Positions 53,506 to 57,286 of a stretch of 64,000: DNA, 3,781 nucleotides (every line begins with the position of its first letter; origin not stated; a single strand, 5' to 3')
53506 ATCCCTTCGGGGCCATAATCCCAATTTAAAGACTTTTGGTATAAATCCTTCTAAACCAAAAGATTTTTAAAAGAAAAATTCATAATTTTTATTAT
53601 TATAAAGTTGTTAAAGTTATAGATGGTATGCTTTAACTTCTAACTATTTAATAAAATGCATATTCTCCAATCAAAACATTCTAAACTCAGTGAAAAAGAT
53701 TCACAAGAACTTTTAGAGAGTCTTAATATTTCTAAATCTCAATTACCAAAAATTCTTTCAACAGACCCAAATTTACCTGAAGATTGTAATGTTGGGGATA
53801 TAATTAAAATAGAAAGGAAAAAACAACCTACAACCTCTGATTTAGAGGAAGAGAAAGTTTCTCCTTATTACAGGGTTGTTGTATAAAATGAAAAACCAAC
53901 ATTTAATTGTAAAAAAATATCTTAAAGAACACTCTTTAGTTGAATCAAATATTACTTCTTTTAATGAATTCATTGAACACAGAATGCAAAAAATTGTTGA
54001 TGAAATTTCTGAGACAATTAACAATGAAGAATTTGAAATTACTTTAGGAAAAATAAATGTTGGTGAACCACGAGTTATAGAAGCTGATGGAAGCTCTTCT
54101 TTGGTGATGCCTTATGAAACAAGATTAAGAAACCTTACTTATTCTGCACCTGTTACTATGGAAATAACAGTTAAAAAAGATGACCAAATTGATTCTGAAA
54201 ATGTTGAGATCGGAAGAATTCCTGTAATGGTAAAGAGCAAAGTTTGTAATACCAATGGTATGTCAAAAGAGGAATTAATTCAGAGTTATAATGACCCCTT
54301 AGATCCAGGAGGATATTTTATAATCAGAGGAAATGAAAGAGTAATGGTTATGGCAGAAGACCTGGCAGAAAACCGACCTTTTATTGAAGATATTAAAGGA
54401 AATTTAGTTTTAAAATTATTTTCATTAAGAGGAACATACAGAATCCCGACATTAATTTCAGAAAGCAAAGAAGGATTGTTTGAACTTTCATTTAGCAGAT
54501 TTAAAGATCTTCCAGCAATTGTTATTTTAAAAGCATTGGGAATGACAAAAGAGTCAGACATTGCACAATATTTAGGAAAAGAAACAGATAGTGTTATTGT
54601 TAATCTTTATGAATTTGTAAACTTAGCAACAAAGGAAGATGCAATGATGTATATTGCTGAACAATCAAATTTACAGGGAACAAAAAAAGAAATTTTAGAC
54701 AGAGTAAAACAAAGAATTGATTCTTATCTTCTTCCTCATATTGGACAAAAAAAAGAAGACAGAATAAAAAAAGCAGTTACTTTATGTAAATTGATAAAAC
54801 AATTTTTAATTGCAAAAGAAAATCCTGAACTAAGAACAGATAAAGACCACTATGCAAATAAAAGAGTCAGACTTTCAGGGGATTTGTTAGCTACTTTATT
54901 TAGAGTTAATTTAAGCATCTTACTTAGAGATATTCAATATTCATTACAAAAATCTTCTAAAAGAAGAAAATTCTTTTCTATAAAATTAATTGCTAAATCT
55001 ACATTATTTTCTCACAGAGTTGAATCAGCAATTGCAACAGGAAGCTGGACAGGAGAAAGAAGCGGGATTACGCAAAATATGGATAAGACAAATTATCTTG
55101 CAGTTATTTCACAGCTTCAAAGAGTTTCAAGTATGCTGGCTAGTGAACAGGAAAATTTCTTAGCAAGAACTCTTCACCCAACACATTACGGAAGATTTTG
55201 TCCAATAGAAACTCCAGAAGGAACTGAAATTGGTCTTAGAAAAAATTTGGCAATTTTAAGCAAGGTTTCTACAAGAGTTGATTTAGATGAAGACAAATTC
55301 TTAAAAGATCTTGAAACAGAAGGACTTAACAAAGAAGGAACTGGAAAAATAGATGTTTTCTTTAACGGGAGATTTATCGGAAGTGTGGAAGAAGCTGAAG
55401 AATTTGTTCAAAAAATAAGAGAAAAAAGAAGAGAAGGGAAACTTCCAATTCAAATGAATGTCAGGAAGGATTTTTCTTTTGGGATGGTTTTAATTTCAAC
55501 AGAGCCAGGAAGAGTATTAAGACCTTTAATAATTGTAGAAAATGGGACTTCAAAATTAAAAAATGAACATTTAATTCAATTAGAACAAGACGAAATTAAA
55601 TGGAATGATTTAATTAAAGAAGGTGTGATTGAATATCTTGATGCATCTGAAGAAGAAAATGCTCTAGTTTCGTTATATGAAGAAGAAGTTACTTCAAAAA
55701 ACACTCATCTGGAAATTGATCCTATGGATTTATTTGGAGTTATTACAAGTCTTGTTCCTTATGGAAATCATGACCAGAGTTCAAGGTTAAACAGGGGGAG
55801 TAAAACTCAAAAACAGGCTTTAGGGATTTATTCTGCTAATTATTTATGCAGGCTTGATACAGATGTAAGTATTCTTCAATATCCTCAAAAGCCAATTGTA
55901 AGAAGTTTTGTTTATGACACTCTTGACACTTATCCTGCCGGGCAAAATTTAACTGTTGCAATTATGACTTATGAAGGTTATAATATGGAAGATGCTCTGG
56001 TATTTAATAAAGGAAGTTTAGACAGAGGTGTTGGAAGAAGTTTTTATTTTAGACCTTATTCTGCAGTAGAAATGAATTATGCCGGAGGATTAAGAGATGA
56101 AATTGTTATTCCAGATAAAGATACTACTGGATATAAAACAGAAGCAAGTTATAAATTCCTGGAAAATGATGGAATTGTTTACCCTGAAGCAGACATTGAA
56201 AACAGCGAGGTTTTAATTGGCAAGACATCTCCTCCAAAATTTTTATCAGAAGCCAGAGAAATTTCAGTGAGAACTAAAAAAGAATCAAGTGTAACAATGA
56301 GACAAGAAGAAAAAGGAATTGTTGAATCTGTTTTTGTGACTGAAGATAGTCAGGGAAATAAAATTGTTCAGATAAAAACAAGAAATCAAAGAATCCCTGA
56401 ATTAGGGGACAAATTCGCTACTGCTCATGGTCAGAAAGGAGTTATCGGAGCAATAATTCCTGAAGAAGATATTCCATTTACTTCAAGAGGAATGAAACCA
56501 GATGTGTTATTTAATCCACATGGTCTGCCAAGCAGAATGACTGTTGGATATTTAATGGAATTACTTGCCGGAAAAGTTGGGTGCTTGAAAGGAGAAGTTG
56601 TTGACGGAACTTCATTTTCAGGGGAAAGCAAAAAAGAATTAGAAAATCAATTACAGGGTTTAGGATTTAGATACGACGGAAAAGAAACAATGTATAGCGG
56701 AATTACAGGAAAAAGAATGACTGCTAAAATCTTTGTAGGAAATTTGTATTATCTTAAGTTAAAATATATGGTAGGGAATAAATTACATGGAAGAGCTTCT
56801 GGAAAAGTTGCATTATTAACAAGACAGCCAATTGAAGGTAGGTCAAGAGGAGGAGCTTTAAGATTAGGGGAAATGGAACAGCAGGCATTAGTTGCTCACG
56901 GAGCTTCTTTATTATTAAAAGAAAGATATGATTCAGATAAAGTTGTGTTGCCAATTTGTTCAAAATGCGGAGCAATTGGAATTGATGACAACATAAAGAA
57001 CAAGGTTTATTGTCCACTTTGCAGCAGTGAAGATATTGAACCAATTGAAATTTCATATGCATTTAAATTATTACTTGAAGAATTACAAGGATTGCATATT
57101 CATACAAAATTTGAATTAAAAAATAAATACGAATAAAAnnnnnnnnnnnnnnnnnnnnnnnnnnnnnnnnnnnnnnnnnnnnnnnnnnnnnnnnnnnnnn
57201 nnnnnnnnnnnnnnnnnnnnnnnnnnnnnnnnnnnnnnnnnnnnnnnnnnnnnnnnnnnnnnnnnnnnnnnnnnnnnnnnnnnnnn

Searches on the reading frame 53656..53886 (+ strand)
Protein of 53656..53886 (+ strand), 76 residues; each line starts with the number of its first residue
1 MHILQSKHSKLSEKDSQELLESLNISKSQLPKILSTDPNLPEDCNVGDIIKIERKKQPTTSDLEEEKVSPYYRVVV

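Call 56: search_protein_families(library=pfam, proteins=[window:53656-53886:+], max_evalue=0.01)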
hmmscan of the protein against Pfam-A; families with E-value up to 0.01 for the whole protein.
window:53656-53886:+ (76 aa): 1 family
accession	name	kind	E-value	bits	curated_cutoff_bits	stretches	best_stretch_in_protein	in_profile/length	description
PF01191.24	RNA_pol_Rpb5_C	-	2.1e-14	53.5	23.5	1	2-59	6-64/73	RNA polymerase Rpb5, C-terminal domain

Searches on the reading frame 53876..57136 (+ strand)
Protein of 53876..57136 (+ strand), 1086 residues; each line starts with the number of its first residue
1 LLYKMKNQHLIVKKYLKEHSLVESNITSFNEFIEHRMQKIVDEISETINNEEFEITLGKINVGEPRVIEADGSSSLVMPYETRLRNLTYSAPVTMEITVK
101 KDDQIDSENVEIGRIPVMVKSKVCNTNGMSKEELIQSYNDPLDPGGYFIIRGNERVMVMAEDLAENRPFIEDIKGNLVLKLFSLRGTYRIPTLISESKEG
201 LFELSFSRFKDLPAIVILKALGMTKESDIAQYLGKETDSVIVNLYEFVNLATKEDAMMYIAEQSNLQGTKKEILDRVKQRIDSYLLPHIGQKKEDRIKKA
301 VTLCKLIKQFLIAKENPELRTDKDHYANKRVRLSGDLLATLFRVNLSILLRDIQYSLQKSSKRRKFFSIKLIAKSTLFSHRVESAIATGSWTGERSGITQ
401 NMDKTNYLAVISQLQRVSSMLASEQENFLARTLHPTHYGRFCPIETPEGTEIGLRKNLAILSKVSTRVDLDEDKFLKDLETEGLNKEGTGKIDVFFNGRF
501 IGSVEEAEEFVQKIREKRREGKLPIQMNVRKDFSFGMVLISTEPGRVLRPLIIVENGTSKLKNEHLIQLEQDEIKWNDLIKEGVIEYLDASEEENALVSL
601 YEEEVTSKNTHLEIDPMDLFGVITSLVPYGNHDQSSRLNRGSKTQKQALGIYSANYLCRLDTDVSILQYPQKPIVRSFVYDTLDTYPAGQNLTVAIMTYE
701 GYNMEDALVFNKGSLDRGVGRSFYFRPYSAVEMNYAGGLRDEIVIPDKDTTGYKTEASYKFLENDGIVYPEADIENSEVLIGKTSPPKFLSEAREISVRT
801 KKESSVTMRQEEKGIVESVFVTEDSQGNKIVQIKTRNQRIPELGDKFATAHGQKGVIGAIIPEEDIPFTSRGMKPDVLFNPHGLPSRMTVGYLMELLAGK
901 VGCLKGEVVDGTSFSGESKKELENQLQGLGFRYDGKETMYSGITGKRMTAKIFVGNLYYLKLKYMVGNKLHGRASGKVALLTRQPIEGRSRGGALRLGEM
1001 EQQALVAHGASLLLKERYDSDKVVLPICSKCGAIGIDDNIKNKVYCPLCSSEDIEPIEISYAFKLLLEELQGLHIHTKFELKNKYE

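Call 5: search_protein_families(library=pfam, proteins=[window:53876-57136:+])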
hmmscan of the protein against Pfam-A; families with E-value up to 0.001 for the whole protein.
window:53876-57136:+ (1086 aa): 7 families
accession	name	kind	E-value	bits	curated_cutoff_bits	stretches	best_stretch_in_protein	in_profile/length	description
PF00562.33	RNA_pol_Rpb2_6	-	1.1e-121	406.9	23.4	1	624-991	2-373/373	RNA polymerase Rpb2, domain 6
PF04563.20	RNA_pol_Rpb2_1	-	3e-47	161.3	28.2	1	21-375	2-198/203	RNA polymerase beta subunit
PF04565.21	RNA_pol_Rpb2_3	-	1.4e-22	80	21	1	400-464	1-68/68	RNA polymerase Rpb2, domain 3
PF04560.25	RNA_pol_Rpb2_7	-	4.1e-20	72.4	32.1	1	993-1081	1-86/87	RNA polymerase Rpb2, domain 7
PF04566.18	RNA_pol_Rpb2_4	-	4.8e-16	59.1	28.7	1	494-555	1-62/62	RNA polymerase Rpb2, domain 4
PF04561.19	RNA_pol_Rpb2_2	-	4.1e-11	43.3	21.7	1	196-332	35-190/190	RNA polymerase Rpb2, domain 2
PF04567.22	RNA_pol_Rpb2_5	-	3e-08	34.8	21.1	1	576-609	1-34/66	RNA polymerase Rpb2, domain 5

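Call 6: search_protein_families(library=ncbifam, proteins=[window:53876-57136:+])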
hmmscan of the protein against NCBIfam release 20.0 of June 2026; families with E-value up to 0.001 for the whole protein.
window:53876-57136:+ (1086 aa): 7 families
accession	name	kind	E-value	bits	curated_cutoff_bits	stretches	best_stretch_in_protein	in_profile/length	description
NF006335.0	PRK08565.1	equivalog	0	1301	1402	1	6-1085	11-1115/1116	DNA-directed RNA polymerase subunit B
TIGR03670.1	rpoB_arch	equivalog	2.8e-246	818.5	811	1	494-1084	1-598/599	DNA-directed RNA polymerase subunit B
NF007175.0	PRK09606.1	equivalog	1.1e-148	495.8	355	1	6-485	2-489/496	DNA-directed RNA polymerase subunit B''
NF001616.1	PRK00405.1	equivalog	1.9e-98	330.5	896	3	689-1078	689-1093/1096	DNA-directed RNA polymerase subunit beta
TIGR02013.1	rpoB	equivalog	5.6e-88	295.9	801.15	3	828-1076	997-1235/1238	DNA-directed RNA polymerase subunit beta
NF007172.0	PRK09603.1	equivalog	1.4e-57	194.4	5372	3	914-1075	1219-1367/2890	DNA-directed RNA polymerase subunit beta/beta'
NF011417.0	PRK14844.1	equivalog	1e-52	178.6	4632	3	304-465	447-603/2839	DNA-directed RNA polymerase subunit beta/beta'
